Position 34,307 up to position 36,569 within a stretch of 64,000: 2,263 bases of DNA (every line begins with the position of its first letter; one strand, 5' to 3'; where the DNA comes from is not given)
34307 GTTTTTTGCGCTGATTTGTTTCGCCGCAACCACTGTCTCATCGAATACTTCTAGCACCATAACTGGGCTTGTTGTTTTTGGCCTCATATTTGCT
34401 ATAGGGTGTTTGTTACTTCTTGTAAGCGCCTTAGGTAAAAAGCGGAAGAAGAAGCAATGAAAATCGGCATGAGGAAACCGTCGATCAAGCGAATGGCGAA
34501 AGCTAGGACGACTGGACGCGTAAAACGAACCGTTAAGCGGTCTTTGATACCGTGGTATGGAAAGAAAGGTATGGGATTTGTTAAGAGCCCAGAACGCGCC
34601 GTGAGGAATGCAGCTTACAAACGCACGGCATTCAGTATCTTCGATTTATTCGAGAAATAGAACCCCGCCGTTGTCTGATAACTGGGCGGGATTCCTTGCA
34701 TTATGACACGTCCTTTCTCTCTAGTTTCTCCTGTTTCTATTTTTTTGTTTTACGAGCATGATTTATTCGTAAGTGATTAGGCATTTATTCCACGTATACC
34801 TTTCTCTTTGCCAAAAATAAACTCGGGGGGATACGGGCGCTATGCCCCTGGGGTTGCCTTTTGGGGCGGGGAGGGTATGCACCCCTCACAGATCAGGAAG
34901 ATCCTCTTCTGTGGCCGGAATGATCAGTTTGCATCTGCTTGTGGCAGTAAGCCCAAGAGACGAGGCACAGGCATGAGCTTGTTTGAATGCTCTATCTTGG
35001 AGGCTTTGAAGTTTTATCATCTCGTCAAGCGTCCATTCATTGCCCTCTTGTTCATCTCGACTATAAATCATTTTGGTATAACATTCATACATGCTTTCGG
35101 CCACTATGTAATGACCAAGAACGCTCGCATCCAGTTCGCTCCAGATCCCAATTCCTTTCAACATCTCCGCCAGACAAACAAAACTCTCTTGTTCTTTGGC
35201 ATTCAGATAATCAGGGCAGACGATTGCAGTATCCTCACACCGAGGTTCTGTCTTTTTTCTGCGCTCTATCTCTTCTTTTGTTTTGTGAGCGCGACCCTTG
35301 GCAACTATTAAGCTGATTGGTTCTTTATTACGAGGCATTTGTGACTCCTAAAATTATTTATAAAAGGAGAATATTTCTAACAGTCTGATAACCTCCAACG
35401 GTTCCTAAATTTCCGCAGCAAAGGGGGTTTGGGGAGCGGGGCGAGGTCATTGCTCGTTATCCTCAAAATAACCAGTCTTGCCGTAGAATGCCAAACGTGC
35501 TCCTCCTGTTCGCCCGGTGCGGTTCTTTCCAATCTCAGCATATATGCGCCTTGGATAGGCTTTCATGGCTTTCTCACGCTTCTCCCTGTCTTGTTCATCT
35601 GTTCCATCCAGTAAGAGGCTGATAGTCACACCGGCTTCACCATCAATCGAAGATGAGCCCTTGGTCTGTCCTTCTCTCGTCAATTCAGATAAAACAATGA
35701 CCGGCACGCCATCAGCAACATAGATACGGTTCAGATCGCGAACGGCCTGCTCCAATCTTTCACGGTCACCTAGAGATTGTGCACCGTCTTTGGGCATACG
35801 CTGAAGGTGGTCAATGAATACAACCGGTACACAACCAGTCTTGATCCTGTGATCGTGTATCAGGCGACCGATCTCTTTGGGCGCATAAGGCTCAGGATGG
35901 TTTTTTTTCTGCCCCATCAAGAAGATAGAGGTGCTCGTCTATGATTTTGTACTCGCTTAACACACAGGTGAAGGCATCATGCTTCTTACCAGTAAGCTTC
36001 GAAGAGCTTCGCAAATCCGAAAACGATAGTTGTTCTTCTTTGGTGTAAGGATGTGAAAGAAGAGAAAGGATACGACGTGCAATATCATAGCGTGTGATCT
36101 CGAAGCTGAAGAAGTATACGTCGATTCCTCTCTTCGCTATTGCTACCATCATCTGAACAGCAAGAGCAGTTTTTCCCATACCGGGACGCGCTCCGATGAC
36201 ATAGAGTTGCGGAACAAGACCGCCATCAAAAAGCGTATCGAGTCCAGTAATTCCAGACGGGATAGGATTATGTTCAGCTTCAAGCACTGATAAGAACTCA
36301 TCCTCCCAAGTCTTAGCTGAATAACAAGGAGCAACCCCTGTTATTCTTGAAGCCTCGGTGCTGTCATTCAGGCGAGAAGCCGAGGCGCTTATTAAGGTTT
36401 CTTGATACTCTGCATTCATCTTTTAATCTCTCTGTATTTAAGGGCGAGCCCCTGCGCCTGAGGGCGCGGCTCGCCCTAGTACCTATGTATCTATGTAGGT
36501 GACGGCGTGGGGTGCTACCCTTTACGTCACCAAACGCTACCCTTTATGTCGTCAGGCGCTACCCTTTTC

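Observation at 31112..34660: Satellite cargo: a PASTA lipoprotein plus two membrane-tethered DNA-end modules (HIRAN-TM and DEDDh exonuclease-BRCT-TM), a candidate undescribed exclusion or defence system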

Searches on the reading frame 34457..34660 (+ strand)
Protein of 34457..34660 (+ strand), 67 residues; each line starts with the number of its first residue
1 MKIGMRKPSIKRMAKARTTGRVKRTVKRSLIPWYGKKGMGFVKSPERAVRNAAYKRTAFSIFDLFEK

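Call 5: search_protein_families(library=pfam, proteins=[window:34457-34660:+], max_evalue=0.1)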
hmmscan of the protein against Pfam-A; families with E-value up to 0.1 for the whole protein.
window:34457-34660:+ (67 aa): 1 family
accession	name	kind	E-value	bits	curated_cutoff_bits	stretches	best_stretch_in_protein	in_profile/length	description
PF20484.3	DUF6723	-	0.036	14.3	27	1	12-53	14-58/73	Family of unknown function (DUF6723)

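Call 6: search_protein_families(library=padloc, proteins=[window:34457-34660:+], max_evalue=0.1)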
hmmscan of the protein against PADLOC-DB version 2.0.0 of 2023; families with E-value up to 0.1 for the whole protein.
window:34457-34660:+ (67 aa): 0 families

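Call 8: search_protein_families(library=phrogs, proteins=[window:34457-34660:+], max_evalue=0.001)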
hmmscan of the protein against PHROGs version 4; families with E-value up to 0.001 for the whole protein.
window:34457-34660:+ (67 aa): 4 families
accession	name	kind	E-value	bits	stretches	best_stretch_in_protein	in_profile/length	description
phrog_10934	-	unknown function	3.5e-27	95.5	1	1-66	1-66/103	-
phrog_3374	-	unknown function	7.6e-24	85.6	1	1-66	1-66/268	-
phrog_4721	-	unknown function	1.2e-21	78.3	1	1-66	1-66/304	-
phrog_29766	-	unknown function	5.5e-21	75.7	1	1-65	1-65/149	-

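Call 24: search_dna_similar(query=window:34457-34657:+, collection=phages, mode=protein, max_rows=25, max_evalue=0.001)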
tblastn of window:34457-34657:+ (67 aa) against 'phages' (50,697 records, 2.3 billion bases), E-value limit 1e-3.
Records with a match: 70; places in all: 70; records where one place covers at least 80% of the query: 69.
Best place of each record, by identity: 60-80% 9; <60% 61.
By first word of the organism name: Streptococcus 44; Enterococcus 6; Lactococcus 5; Bacteriophage 4; Clostridium 4; Lactobacillus 2; Siphoviridae 1; Latilactobacillus 1; Terrisporobacter 1; Fusobacterium 1; and 1 more.
By host as written in the record: - 6; Enterococcus faecalis 6; Streptococcus equinus MEM7 5; Lactococcus lactis 4; Streptococcus equinus MEM36 3; Clostridium perfringens 2; Streptococcus mitis SF100 2; Lactobacillus paracasei 2; and 38 more.
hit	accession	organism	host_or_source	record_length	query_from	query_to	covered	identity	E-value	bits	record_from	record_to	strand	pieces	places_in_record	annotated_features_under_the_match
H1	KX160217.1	Lactococcus phage 98203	Lactococcus lactis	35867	1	66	99%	60.6%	4e-12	64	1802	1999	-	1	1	hypothetical protein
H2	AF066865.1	Lactococcus phage TPW22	-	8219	1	66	99%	60.6%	5e-12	64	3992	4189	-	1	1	unknown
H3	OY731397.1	Siphoviridae sp. ctekg1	-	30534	1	66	99%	60.6%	6e-12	64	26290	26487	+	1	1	hypothetical protein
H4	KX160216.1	Lactococcus phage 98202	Lactococcus lactis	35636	1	66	99%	59.1%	4e-12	64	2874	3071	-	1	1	hypothetical protein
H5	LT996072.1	Bacteriophage sp.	-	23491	1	66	99%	59.1%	1e-11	63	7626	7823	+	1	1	record has no annotation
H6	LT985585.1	Bacteriophage sp.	-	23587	1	66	99%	59.1%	1e-11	63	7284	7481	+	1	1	record has no annotation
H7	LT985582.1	Bacteriophage sp.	-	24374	1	66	99%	59.1%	1e-11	63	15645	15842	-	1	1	record has no annotation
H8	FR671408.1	Streptococcus phage 23782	Streptococcus pneumoniae, strain 23782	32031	1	65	97%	60.0%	1e-11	63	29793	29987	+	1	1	scaffold 2 | Phage HIRAN domain protein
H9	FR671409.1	Streptococcus phage 11865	Streptococcus pneumoniae, strain 11865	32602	1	65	97%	60.0%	1e-11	63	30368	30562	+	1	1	scaffold 2 | Phage HIRAN domain protein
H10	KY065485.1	Streptococcus phage IPP45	Streptococcus pneumoniae 670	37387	1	65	97%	60.0%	1e-11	63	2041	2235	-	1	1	hypothetical protein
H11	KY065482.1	Streptococcus phage IPP42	Streptococcus pneumoniae AP200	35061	1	65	97%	60.0%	2e-11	62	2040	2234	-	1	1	hypothetical protein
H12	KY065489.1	Streptococcus phage IPP51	Streptococcus pneumoniae 6A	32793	1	65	97%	60.0%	9e-11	61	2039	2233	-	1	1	hypothetical protein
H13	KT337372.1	Streptococcus phage phiARI0995b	Streptococcus pneumoniae 10B06705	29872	1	65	97%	58.5%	3e-11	62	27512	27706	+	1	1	HIRAN domain protein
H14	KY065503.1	Streptococcus phage IPP67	Streptococcus pneumoniae BS458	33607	1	65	97%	58.5%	3e-11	62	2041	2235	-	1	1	hypothetical protein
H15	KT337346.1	Streptococcus phage phiARI0285-2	Streptococcus pneumoniae 10B01328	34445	1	65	97%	58.5%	3e-11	62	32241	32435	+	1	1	HIRAN domain protein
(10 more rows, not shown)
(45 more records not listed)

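Call 27: get_annotated_region(hit=H10, flank=3500)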
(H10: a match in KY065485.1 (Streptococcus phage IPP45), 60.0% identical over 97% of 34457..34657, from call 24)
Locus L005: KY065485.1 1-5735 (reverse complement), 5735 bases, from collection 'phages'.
description: Streptococcus phage IPP45, complete genome.
organism: Streptococcus phage IPP45 (NCBI taxid 1916184)
taxonomy: Viruses; Duplodnaviria; Heunggongvirae; Uroviricota; Caudoviricetes
host: Streptococcus pneumoniae 670; source: -; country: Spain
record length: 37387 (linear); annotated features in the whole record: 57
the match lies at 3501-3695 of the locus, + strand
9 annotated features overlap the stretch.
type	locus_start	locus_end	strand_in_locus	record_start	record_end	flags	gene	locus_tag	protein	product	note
CDS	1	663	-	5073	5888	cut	-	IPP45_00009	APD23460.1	hypothetical protein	gp19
CDS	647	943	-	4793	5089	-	-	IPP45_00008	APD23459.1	hypothetical protein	gp18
CDS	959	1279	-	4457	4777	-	-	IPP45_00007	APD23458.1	putative lipoprotein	-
CDS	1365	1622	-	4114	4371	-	-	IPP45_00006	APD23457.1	hypothetical protein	-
CDS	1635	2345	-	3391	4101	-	-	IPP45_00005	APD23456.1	hypothetical protein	gp15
CDS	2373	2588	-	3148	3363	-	-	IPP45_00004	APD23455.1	repressor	-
CDS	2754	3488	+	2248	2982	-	-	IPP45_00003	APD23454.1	transcriptional repressor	-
CDS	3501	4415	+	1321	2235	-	-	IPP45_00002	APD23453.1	hypothetical protein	-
CDS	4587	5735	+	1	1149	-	-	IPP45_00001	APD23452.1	integrase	-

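Call 28: get_annotated_region(hit=H1, flank=3500)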
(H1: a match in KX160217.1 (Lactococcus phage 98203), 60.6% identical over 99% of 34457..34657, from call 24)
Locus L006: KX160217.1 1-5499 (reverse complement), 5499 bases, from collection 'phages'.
description: Lactococcus phage 98203, complete genome.
organism: Lactococcus phage 98203 (NCBI taxid 1868859)
taxonomy: Viruses; Duplodnaviria; Heunggongvirae; Uroviricota; Caudoviricetes
host: Lactococcus lactis; source: -; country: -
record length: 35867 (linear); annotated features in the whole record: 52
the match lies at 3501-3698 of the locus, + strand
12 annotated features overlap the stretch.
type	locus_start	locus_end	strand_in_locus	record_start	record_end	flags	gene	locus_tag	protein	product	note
CDS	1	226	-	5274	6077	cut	-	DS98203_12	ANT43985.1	hypothetical protein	-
CDS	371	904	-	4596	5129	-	-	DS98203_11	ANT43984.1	hypothetical protein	-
CDS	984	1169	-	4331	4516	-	-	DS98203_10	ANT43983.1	transcriptional regulator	-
CDS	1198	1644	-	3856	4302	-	-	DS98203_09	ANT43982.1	hypothetical protein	-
CDS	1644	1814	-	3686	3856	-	-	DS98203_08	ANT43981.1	hypothetical protein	-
CDS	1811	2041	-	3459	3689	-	-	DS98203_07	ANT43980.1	hypothetical protein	-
CDS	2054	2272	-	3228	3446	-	-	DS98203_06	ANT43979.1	hypothetical protein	-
CDS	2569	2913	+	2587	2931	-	-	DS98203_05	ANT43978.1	repressor protein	-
CDS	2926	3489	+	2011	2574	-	-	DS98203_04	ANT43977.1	hypothetical protein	-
CDS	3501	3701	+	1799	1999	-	-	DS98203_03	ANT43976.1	hypothetical protein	-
CDS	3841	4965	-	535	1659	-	-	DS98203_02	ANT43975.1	transposase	-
CDS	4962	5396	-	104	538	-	-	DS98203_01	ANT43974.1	transposase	-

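Call 81: search_protein_families(library=ncbifam, proteins=[window:34457-34660:+], max_evalue=0.01)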
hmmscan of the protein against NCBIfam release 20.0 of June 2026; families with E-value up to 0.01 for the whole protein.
window:34457-34660:+ (67 aa): 0 families

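Call 85: search_dna_similar(query=window:34457-34657:+, collection=phages, mode=protein, max_rows=35, rows=spread, max_evalue=0.001)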
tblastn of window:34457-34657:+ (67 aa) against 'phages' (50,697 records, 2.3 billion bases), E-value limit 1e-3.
Records with a match: 70; places in all: 70; records where one place covers at least 80% of the query: 69.
Best place of each record, by identity: 60-80% 9; <60% 61.
By first word of the organism name: Streptococcus 44; Enterococcus 6; Lactococcus 5; Bacteriophage 4; Clostridium 4; Lactobacillus 2; Siphoviridae 1; Latilactobacillus 1; Terrisporobacter 1; Fusobacterium 1; and 1 more.
By host as written in the record: - 6; Enterococcus faecalis 6; Streptococcus equinus MEM7 5; Lactococcus lactis 4; Streptococcus equinus MEM36 3; Clostridium perfringens 2; Streptococcus mitis SF100 2; Lactobacillus paracasei 2; and 38 more.
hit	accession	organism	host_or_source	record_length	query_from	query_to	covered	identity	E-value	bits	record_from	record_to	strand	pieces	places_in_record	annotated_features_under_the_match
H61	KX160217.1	Lactococcus phage 98203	Lactococcus lactis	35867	1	66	99%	60.6%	4e-12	64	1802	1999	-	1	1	hypothetical protein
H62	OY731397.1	Siphoviridae sp. ctekg1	-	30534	1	66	99%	60.6%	6e-12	64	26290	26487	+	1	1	hypothetical protein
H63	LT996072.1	Bacteriophage sp.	-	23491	1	66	99%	59.1%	1e-11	63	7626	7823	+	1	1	record has no annotation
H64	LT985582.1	Bacteriophage sp.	-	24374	1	66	99%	59.1%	1e-11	63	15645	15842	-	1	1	record has no annotation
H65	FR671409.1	Streptococcus phage 11865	Streptococcus pneumoniae, strain 11865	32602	1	65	97%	60.0%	1e-11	63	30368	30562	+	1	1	scaffold 2 | Phage HIRAN domain protein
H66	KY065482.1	Streptococcus phage IPP42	Streptococcus pneumoniae AP200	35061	1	65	97%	60.0%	2e-11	62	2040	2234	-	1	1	hypothetical protein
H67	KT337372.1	Streptococcus phage phiARI0995b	Streptococcus pneumoniae 10B06705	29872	1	65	97%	58.5%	3e-11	62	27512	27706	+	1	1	HIRAN domain protein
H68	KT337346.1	Streptococcus phage phiARI0285-2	Streptococcus pneumoniae 10B01328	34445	1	65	97%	58.5%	3e-11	62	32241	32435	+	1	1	HIRAN domain protein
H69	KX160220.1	Lactococcus phage Dub35A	Lactococcus lactis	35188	1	66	99%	57.6%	1e-10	60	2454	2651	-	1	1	hypothetical protein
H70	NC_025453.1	Enterococcus phage EFC-1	Enterococcus faecalis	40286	1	66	99%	56.1%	6e-12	64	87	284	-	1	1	hypothetical protein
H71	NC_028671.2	Enterococcus phage vB_EfaS_IME197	Enterococcus faecalis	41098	1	66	99%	56.1%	9e-12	63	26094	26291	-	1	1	hypothetical protein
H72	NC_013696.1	Enterococcus phage phiEf11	Enterococcus faecalis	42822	1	66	99%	56.1%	9e-12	63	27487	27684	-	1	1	hypothetical protein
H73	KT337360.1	Streptococcus phage phiARI0578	Streptococcus pneumoniae 09B10380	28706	1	65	97%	56.9%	1e-10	60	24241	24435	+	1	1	HIRAN domain protein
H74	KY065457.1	Streptococcus phage IPP16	Streptococcus pneumoniae 48/2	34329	1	66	99%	54.5%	5e-10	58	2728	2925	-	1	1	hypothetical protein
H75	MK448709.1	Streptococcus phage Javan231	Streptococcus gallolyticus NTS_31307655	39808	1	67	100%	52.2%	7e-10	58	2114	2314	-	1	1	hypothetical protein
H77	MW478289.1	Clostridium phage phiCp-A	Clostridium perfringens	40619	1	63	94%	54.0%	7e-8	52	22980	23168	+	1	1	hypothetical protein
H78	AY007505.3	Streptococcus phage SM1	Streptococcus mitis SF100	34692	1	66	99%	50.0%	2e-9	56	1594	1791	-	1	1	2: gp2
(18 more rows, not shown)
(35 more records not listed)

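Call 86: get_annotated_region(hit=H72, flank=3000)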
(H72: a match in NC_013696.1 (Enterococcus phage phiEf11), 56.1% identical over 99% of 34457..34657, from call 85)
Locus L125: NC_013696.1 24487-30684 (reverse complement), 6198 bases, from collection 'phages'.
description: Enterococcus phage phiEf11, complete genome.
organism: Enterococcus phage phiEf11 (NCBI taxid 663241)
taxonomy: Viruses; Duplodnaviria; Heunggongvirae; Uroviricota; Caudoviricetes
host: Enterococcus faecalis; source: -; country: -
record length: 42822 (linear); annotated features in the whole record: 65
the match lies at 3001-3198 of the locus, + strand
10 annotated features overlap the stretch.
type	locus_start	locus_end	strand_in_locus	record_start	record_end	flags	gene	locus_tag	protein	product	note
CDS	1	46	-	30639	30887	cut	-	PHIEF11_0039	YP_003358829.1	excisionase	similar to INSD accession AAO80172.1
CDS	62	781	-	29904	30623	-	-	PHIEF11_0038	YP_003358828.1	anti-repressor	similar to INSD accession AAC03459.1; match to protein family HMM PF03374; match to protein family HMM PF08346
CDS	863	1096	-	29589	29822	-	-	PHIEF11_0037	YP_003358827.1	DUF739 family protein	similar to INSD accession AAR27356.1; match to protein family HMM PF05339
CDS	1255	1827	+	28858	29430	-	-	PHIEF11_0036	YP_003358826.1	transcriptional regulator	similar to INSD accession AAK38021.1; similar to INSD accession ABS87406.1; match to protein family HMM PF01381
CDS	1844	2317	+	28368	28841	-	-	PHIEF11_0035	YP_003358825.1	metallo-protease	similar to INSD accession AAO81069.1; match to protein family HMM PF06114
CDS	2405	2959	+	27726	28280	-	-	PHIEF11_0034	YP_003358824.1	outer membrane protein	similar to RefSeq accession NP_795542.1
CDS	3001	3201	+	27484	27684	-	-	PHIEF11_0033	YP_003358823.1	hypothetical protein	similar to INSD accession AAF12708.1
CDS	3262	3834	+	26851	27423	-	-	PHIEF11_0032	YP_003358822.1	hypothetical protein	similar to INSD accession CAB53818.1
CDS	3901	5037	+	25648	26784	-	-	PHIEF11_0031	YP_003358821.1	integrase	similar to INSD accession P20709; match to protein family HMM PF00589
CDS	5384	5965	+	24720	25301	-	-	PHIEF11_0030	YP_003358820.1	endolysin; lysM motif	similar to INSD accession AAO82491.1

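Call 87: get_annotated_region(hit=H77, flank=3000)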
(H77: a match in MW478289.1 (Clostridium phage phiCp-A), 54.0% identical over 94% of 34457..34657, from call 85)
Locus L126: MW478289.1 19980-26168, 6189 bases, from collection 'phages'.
description: Clostridium phage phiCp-A, complete genome.
organism: Clostridium phage phiCp-A (NCBI taxid 2814702)
taxonomy: Viruses; Duplodnaviria; Heunggongvirae; Uroviricota; Caudoviricetes
host: Clostridium perfringens; source: chicken feces; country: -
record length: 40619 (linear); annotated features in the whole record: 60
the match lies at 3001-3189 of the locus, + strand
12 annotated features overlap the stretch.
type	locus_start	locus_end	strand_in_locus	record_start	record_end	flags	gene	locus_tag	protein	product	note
CDS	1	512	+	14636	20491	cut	-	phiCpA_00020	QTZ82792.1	KID repeat-containing family protein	-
CDS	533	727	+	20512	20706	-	-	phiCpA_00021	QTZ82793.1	holin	-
CDS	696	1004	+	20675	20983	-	-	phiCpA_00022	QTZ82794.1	holin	-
CDS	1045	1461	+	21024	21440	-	-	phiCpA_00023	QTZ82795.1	hypothetical protein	-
CDS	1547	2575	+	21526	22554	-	-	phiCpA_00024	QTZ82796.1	endolysin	-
CDS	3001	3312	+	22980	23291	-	-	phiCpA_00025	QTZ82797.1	hypothetical protein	-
CDS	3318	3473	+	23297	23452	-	-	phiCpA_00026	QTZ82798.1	hypothetical protein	-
CDS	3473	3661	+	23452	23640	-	-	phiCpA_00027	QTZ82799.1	hypothetical protein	-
CDS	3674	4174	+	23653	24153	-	-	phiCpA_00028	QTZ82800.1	hypothetical protein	-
CDS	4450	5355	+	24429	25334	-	-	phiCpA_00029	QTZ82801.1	hypothetical protein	-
CDS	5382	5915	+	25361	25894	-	-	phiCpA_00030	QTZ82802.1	hypothetical protein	-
CDS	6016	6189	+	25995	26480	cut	ybaK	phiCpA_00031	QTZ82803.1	Cys-tRNA(Pro)/Cys-tRNA(Cys) deacylase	Cys-tRNA(Pro)/Cys-tRNA(Cys) deacylase YbaK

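Call 88: get_annotated_region(hit=H78, flank=3000)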
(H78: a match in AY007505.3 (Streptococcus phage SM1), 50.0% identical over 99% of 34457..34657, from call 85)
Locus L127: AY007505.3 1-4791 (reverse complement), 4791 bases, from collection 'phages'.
description: Streptococcus mitis phage SM1,complete genome.
organism: Streptococcus phage SM1 (NCBI taxid 157924)
taxonomy: Viruses; Duplodnaviria; Heunggongvirae; Uroviricota; Caudoviricetes
host: Streptococcus mitis SF100; source: -; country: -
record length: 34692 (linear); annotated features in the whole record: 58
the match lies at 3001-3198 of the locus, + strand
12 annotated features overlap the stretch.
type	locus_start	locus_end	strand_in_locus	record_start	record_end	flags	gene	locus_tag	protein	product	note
CDS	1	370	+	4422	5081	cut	11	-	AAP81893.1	gp11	-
CDS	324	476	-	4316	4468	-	10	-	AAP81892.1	gp10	-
CDS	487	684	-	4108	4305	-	9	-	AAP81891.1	gp9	-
CDS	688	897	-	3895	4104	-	8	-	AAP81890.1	gp8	-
CDS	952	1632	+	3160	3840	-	7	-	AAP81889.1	gp7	-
CDS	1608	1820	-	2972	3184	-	6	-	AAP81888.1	gp6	-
CDS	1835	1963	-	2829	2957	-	gp5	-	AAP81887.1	gp5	-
CDS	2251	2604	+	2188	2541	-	4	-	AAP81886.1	gp4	-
CDS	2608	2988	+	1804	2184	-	3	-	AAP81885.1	gp3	-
CDS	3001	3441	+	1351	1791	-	2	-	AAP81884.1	gp2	-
CDS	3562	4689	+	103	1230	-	1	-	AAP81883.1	gp1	-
misc_feature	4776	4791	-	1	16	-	-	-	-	-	attachment site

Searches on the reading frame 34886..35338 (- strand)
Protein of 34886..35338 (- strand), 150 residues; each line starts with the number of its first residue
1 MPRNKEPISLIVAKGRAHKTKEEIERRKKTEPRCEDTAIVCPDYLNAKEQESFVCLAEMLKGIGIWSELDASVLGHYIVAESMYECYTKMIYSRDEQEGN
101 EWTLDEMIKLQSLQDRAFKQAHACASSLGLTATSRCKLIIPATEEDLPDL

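Call 7: search_protein_families(library=pfam, proteins=[window:34886-35338:-], max_evalue=0.01)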
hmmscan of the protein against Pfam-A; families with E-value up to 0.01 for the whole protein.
window:34886-35338:- (150 aa): 1 family
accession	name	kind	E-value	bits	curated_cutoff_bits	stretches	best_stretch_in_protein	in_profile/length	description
PF05119.17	Terminase_4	-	1.3e-06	29.2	24.7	1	56-144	8-97/98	Phage terminase, small subunit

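Call 8: search_protein_families(library=phrogs, proteins=[window:34886-35338:-], max_evalue=0.001)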
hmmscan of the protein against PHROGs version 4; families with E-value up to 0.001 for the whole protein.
window:34886-35338:- (150 aa): 1 family
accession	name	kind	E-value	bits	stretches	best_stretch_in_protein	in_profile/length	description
phrog_83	-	head and packaging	1.5e-21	78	1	1-146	42-189/246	terminase small subunit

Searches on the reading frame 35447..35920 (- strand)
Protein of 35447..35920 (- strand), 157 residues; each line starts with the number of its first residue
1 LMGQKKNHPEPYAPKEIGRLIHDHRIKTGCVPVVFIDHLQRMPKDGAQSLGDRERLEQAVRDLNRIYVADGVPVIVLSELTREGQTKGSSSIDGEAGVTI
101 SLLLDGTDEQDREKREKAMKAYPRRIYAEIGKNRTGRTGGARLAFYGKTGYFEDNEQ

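Call 7: search_protein_families(library=pfam, proteins=[window:35447-35920:-], max_evalue=0.01)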
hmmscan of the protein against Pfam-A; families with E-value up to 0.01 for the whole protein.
window:35447-35920:- (157 aa): 1 family
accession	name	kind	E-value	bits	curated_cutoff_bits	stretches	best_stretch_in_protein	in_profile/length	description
PF03796.21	DnaB_C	-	2.8e-09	37.2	27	1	28-154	127-255/255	DnaB-like helicase C terminal domain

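Call 8: search_protein_families(library=phrogs, proteins=[window:35447-35920:-], max_evalue=0.001)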
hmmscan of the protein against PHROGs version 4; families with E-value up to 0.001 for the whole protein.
window:35447-35920:- (157 aa): 3 families
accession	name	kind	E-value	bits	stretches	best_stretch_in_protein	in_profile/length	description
phrog_19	-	DNA, RNA and nucleotide metabolism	2.5e-11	44.2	1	14-154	444-580/621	DnaB-like replicative helicase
phrog_243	-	DNA, RNA and nucleotide metabolism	5.7e-09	36.3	1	31-156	143-269/273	DnaB-like replicative helicase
phrog_239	-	DNA, RNA and nucleotide metabolism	9.7e-05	22.5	1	33-156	471-600/801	DNA primase/helicase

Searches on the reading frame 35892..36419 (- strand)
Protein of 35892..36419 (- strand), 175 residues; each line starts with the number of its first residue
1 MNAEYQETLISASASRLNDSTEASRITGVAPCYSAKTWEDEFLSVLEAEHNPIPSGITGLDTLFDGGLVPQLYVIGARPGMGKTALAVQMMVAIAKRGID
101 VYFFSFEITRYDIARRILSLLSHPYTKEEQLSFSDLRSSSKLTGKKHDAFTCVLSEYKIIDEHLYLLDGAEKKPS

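Call 7: search_protein_families(library=pfam, proteins=[window:35892-36419:-], max_evalue=0.01)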
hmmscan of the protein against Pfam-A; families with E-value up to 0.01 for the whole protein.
window:35892-36419:- (175 aa): 4 families
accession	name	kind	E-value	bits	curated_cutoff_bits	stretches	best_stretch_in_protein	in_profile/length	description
PF03796.21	DnaB_C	-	6.7e-14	52.3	27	1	53-137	2-80/255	DnaB-like helicase C terminal domain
PF06745.19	ATPase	-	7e-08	32.6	26.6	1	53-146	1-98/231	KaiC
PF13481.12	AAA_25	-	0.00012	22.2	27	1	63-138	25-111/195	AAA domain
PF01695.23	IstB_IS21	-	0.0055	16.7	24.1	1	78-106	100-128/238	IstB-like ATP binding protein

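Call 8: search_protein_families(library=phrogs, proteins=[window:35892-36419:-], max_evalue=0.001)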
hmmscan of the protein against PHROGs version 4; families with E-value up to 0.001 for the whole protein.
window:35892-36419:- (175 aa): 4 families
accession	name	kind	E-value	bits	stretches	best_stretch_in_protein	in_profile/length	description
phrog_19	-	DNA, RNA and nucleotide metabolism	3.2e-19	70.3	1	22-145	304-419/621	DnaB-like replicative helicase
phrog_239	-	DNA, RNA and nucleotide metabolism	3.3e-10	40.6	1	33-124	321-414/801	DNA primase/helicase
phrog_243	-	DNA, RNA and nucleotide metabolism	2.8e-09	37.3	1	49-127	16-89/273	DnaB-like replicative helicase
phrog_97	-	other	8.2e-06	26.3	1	48-103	45-108/506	UvsX-like recombinase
